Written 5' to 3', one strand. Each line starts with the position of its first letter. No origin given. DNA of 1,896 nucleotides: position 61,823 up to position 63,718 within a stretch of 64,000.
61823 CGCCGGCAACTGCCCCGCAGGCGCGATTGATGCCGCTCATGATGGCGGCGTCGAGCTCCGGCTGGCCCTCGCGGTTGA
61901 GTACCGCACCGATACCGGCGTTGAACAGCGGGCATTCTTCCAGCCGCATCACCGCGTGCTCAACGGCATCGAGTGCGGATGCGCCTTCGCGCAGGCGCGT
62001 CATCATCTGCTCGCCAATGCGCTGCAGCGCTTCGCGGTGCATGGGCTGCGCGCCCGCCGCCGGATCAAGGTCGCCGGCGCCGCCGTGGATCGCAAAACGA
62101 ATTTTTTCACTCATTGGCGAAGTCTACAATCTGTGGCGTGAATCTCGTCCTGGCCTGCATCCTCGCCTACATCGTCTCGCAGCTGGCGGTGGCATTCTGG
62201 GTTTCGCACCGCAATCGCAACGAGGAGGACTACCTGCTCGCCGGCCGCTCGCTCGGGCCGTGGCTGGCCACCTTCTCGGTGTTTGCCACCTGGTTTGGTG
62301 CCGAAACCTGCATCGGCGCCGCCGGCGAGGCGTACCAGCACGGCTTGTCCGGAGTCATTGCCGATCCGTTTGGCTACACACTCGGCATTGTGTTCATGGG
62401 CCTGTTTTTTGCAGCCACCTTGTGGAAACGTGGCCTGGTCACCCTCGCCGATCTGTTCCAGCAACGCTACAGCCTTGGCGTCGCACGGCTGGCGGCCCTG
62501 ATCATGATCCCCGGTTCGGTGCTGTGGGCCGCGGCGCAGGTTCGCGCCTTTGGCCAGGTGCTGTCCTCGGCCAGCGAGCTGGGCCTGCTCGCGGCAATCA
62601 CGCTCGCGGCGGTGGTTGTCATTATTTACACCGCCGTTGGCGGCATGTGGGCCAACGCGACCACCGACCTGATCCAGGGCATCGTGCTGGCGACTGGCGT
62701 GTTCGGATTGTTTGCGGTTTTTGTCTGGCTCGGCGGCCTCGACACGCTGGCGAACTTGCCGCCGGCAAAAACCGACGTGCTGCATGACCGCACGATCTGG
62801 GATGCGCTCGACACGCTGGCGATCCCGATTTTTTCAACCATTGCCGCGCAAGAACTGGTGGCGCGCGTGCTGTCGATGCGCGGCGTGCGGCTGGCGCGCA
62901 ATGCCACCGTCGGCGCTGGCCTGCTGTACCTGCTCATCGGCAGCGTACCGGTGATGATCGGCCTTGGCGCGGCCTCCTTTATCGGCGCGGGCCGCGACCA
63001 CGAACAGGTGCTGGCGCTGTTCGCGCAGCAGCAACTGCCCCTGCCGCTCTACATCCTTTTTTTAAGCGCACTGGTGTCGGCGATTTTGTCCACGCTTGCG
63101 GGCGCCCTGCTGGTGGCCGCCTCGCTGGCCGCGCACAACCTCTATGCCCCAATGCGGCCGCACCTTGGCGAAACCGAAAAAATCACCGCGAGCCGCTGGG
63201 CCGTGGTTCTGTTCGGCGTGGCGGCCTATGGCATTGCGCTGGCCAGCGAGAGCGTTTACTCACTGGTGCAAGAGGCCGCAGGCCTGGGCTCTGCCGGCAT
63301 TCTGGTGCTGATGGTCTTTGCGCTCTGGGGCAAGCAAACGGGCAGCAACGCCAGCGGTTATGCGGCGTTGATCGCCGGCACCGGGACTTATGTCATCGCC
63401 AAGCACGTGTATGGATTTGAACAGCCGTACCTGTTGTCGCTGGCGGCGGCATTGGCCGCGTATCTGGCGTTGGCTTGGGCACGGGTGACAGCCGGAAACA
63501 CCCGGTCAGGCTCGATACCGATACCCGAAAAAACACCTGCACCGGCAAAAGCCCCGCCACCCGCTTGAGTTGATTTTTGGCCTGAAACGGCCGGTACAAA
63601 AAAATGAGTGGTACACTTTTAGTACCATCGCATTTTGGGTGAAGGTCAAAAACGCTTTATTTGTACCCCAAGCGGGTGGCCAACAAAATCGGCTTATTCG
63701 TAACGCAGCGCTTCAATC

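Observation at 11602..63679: Eight dispersed copies of an unrecognised 123-bp intergenic element (12-nt inverted termini plus central GGTAC-N7-GTACC)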

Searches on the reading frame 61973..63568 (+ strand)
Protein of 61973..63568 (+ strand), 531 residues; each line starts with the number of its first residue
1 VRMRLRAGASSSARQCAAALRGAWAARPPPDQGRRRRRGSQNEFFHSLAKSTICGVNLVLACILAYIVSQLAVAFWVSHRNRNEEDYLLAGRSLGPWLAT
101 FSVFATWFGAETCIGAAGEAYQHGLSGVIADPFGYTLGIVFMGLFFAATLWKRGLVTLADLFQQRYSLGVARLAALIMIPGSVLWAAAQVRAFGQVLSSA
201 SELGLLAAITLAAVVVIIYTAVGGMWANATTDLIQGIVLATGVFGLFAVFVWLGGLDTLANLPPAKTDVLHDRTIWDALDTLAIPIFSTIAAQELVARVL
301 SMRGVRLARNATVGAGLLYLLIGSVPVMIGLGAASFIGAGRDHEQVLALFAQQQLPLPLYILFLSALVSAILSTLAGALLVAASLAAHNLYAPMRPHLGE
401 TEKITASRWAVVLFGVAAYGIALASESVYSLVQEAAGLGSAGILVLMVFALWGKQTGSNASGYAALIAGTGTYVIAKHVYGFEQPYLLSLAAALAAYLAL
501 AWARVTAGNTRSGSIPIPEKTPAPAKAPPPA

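Call 16: search_protein_families(library=ncbifam, proteins=[window:61973-63568:+])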
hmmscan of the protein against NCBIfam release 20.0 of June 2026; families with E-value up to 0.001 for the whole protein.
window:61973-63568:+ (531 aa): 9 families
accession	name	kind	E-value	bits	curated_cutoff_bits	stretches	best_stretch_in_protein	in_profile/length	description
TIGR00813.1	sss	superfamily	2.2e-42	145.6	184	1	87-463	1-406/411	sodium/solute symporter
NF007790.0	PRK10484.1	equivalog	1.3e-29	103.4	401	1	65-498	13-473/527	solute:sodium symporter family transporter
TIGR02121.1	Na_Pro_sym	equivalog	3.1e-25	88.8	515.5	1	60-478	4-439/488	sodium/proline symporter PutP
TIGR03648.1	Na_symport_lg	subfamily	8.2e-24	83.9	320.75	2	63-265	5-202/547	VC_2705 family sodium/solute symporter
TIGR02119.1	panF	equivalog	1.3e-23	83.8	328.05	1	60-479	4-440/471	sodium/pantothenate symporter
NF011948.0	PRK15419.1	equivalog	2.4e-12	46.5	955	1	59-482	7-449/502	sodium/proline symporter PutP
NF058657.1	MncbAcdTpMctC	equivalog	8.6e-12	44.3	670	1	58-487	7-467/527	monocarboxylic acid transporter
TIGR02711.1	symport_actP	equivalog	6.7e-10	38.3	1099.25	1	62-468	37-471/549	cation/acetate symporter ActP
NF006903.2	PRK09395.1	subfamily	1.6e-09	36.7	750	1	61-480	39-486/552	cation/acetate symporter ActP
